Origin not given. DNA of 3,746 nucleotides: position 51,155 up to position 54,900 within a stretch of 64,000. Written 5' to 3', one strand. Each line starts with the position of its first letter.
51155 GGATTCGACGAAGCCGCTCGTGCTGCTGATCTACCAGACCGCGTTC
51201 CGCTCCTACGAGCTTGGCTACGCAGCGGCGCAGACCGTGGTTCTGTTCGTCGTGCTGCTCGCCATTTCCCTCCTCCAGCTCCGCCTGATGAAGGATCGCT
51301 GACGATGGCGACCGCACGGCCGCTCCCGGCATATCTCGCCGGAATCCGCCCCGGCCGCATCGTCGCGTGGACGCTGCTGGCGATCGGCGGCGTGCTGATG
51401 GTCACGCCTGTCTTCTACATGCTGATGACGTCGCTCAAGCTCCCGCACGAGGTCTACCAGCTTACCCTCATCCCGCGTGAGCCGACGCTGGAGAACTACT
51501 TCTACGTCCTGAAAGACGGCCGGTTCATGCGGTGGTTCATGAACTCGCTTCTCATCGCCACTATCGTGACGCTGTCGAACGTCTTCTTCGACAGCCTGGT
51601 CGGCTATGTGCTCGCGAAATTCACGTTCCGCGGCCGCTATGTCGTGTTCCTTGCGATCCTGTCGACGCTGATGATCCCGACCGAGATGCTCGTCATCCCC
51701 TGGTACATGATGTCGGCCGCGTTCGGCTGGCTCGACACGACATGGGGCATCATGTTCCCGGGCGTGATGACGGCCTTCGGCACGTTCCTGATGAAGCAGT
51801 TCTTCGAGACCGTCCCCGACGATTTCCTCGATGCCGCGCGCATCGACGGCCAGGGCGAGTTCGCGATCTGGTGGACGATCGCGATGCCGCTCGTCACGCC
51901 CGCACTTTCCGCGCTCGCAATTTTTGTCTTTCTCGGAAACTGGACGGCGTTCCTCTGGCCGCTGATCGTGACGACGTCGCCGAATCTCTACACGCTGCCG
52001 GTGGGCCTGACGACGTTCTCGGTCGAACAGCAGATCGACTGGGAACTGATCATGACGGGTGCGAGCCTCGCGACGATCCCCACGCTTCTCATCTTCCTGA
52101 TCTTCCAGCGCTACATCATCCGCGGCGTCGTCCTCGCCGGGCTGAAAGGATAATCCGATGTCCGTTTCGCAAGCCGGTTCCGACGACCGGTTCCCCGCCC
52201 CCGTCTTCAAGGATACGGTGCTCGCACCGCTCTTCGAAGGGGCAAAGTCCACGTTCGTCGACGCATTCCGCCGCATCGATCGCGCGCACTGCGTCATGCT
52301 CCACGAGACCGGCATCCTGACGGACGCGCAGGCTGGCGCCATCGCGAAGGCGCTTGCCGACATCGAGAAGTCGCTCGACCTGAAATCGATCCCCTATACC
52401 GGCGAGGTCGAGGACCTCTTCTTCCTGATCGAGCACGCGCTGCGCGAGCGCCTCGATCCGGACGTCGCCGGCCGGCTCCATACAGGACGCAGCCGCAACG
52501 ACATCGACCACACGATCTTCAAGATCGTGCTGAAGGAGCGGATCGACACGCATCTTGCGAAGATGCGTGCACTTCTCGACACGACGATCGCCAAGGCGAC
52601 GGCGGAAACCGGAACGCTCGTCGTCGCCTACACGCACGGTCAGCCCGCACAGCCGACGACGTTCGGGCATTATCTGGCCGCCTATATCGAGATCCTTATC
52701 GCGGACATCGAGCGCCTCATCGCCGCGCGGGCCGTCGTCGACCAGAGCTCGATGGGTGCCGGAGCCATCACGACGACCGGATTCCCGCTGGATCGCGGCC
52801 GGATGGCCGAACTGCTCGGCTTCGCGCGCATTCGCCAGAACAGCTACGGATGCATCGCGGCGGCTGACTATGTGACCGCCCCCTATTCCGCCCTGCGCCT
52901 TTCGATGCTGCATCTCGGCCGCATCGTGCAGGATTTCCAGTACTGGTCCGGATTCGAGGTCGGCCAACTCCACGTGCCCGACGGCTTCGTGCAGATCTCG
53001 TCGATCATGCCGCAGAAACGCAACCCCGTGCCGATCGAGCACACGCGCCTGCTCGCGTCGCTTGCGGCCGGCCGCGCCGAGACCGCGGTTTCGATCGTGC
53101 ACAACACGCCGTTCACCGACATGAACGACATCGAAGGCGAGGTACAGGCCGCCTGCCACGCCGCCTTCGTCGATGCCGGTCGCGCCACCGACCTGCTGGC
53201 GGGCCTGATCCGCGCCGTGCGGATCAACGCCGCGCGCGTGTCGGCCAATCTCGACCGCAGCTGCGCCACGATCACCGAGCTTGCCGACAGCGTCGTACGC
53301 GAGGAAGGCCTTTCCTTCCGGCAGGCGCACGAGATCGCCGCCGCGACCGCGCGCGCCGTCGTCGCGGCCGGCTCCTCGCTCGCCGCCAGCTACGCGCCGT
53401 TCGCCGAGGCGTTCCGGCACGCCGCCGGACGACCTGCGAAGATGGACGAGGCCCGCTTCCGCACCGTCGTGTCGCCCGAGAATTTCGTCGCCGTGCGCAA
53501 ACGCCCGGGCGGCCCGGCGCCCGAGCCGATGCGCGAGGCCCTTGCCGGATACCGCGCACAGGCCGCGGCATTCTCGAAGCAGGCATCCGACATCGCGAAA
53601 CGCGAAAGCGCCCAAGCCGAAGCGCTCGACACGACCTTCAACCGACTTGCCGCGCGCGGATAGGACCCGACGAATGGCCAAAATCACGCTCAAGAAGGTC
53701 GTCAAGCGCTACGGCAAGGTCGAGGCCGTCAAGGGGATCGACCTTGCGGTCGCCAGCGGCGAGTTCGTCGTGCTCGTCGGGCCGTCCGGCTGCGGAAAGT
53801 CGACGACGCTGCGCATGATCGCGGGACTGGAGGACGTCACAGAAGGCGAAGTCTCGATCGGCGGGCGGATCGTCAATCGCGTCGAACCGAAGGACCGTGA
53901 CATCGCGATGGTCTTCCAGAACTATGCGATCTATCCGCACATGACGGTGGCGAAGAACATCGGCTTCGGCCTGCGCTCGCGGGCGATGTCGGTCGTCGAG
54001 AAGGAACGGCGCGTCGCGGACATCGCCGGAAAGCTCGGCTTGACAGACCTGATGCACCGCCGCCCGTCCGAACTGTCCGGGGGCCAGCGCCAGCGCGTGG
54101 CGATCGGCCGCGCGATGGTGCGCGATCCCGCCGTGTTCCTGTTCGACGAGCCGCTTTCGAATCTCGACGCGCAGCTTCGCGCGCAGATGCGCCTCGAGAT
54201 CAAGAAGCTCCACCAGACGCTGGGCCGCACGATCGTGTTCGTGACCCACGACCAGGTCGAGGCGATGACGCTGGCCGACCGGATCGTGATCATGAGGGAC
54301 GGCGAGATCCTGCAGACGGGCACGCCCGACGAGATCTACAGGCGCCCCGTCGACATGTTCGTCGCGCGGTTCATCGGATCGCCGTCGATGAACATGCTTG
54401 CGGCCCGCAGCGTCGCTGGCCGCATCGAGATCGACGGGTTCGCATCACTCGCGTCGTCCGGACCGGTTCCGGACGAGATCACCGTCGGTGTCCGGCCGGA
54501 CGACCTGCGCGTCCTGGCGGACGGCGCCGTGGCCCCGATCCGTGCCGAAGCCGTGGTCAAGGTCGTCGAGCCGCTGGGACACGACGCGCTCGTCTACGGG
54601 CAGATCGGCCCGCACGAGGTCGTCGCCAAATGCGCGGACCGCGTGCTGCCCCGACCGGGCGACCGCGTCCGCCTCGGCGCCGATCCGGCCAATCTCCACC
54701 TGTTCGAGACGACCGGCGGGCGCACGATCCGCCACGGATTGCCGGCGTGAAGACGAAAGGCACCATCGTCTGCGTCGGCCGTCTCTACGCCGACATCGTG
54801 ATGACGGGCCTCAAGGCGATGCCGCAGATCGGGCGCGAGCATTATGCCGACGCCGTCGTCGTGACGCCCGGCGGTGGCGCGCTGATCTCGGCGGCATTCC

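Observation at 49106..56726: Sugar-ABC / PfkB kinase / GlmS-type SIS locus with an intact argininosuccinate-lyase-family gene inside the transporter operon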

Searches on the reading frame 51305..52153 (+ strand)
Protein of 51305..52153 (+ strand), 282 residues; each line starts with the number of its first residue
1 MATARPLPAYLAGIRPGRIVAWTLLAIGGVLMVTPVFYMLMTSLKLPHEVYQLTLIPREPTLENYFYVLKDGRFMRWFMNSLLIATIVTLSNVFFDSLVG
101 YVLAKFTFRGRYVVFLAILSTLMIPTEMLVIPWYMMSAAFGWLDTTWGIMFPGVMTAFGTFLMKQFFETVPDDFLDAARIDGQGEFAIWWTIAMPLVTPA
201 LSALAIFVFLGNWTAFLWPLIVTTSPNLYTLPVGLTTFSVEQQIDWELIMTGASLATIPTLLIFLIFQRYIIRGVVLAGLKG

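Call 5: search_protein_families(library=pfam, proteins=[window:51305-52153:+])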
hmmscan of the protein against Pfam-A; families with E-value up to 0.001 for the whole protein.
window:51305-52153:+ (282 aa): 1 family
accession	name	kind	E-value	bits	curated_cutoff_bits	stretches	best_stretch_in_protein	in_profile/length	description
PF00528.27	BPD_transp_1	-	1.3e-16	61.3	26.4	1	98-274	3-181/184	Binding-protein-dependent transport system inner membrane component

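Call 6: search_protein_families(library=ncbifam, proteins=[window:51305-52153:+])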
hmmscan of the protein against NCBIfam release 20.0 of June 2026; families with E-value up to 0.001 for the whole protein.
window:51305-52153:+ (282 aa): 9 families
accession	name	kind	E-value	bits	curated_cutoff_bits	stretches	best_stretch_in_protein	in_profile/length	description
NF008210.0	PRK10973.1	equivalog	8.4e-38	130.6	297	1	19-276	10-277/281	sn-glycerol-3-phosphate ABC transporter permease UgpE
NF040932.1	ABC_arch_GlcU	equivalog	3.5e-35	122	340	1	24-279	8-268/272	glucose ABC transporter permease GlcU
NF008231.0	PRK10998.1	equivalog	7e-20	71.8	261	1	74-282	81-296/296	maltose ABC transporter permease MalG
TIGR01581.1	Mo_ABC_porter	hypoth_equivalog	9.1e-08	31.9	210.3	1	74-258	19-217/225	ABC transporter permease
NF011624.0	PRK15050.1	equivalog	1.4e-07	31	247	1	139-269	154-284/297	2-aminoethylphosphonate ABC transporter permease subunit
NF040839.1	tungstate_WtpB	equivalog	1.3e-06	28.2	340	1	58-209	26-190/251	tungstate ABC transporter permease WtpB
NF007047.0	PRK09500.1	equivalog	6.5e-06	25.9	326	1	58-210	40-194/257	spermidine/putrescine ABC transporter permease PotC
TIGR02141.1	modB_ABC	equivalog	0.00018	21.3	182.6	1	81-211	3-150/208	molybdate ABC transporter permease subunit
TIGR02139.1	permease_CysT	equivalog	0.00084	19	246.1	0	50-201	24-189/265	sulfate ABC transporter permease subunit CysT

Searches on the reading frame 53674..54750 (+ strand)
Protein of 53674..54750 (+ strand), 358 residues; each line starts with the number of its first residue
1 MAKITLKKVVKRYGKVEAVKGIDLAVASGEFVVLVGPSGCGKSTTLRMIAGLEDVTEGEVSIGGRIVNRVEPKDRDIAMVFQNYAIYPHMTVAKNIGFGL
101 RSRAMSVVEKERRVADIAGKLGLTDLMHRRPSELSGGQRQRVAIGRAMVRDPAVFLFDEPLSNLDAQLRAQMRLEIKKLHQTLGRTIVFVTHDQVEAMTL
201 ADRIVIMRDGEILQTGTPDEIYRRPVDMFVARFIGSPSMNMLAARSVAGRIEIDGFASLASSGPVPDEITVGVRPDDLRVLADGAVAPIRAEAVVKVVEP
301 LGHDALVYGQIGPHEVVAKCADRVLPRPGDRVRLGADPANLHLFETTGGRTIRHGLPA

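Call 5: search_protein_families(library=pfam, proteins=[window:53674-54750:+])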
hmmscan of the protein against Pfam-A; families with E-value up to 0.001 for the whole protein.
window:53674-54750:+ (358 aa): 6 families
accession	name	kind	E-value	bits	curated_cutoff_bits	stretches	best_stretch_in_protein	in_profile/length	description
PF00005.33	ABC_tran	-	6.8e-35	121.1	25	1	20-161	2-136/137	ABC transporter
PF08402.16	TOBE_2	-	6.5e-10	39.4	21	1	271-344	1-76/76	TOBE domain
PF13304.12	AAA_21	-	2.5e-07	31.5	27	0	131-194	235-300/304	AAA domain, putative AbiEii toxin, Type IV TA system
PF03459.23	TOBE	-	4.4e-06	27.3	22.3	1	292-343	8-64/64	TOBE domain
PF17912.7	OB_MalK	-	8.8e-06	26.9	27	1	235-278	1-53/53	MalK OB fold domain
PF02463.25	SMC_N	-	5.2e-05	23.2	40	0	29-205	24-212/220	RecF/RecN/SMC N terminal domain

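Call 6: search_protein_families(library=ncbifam, proteins=[window:53674-54750:+])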
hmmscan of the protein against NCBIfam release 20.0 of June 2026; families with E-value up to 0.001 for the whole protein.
window:53674-54750:+ (358 aa): 188 families (the best 25 are shown)
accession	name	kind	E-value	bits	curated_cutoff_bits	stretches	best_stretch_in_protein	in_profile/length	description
NF008653.0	PRK11650.1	subfamily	9.6e-143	475.5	432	1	1-352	1-355/357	sn-glycerol-3-phosphate ABC transporter ATP-binding protein UgpC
NF008233.0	PRK11000.1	equivalog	4.7e-115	384.3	568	1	1-349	1-358/369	maltose/maltodextrin ABC transporter ATP-binding protein MalK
TIGR03265.1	PhnT2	equivalog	1e-94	317.7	457.7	1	3-299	4-300/353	putative 2-aminoethylphosphonate ABC transporter ATP-binding protein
NF006987.0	PRK09452.1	equivalog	1.8e-93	313.3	482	1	4-280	18-301/378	spermidine/putrescine ABC transporter ATP-binding protein PotA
NF040933.2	ABC_arch_GlcV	equivalog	6.4e-87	291.7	450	1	3-286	2-294/357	glucose ABC transporter ATP-binding protein GlcV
TIGR01187.1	potA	subfamily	2e-85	286.7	355.6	1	34-240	1-207/325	polyamine ABC transporter ATP-binding protein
NF043075.1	MMSYN1_0197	equivalog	3.9e-85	285.8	550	1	4-282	3-282/341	spermidine/putrescine ABC transporter ATP-binding protein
NF008513.0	PRK11432.1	equivalog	2.6e-82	276.6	496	1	4-286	7-291/351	ferric ABC transporter ATP-binding protein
TIGR03258.1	PhnT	equivalog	2e-80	270.5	499.15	1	4-342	9-355/359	2-aminoethylphosphonate ABC transport system ATP-binding subunit PhnT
TIGR00968.1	3a0106s01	subfamily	7.4e-80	267.9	342.75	1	4-236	1-233/237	sulfate ABC transporter ATP-binding protein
NF040840.2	tungstate_WtpC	equivalog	4.2e-75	253.2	440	1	5-287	3-285/347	tungstate ABC transporter ATP-binding protein WtpC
NF008105.0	PRK10851.1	equivalog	1.3e-72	244.5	502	1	4-312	3-314/362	sulfate/thiosulfate ABC transporter ATP-binding protein CysA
TIGR01186.1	proV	subfamily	9.5e-72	242.1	326.6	1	12-239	2-235/363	betaine/proline/choline family ABC transporter ATP-binding protein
NF008621.0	PRK11607.1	equivalog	9.5e-71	238.6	613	1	6-239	22-255/377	putrescine ABC transporter ATP-binding subunit PotG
TIGR03415.1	ABC_choXWV_ATP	equivalog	3.6e-60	203.9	483.75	1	7-249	28-281/382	choline ABC transporter ATP-binding protein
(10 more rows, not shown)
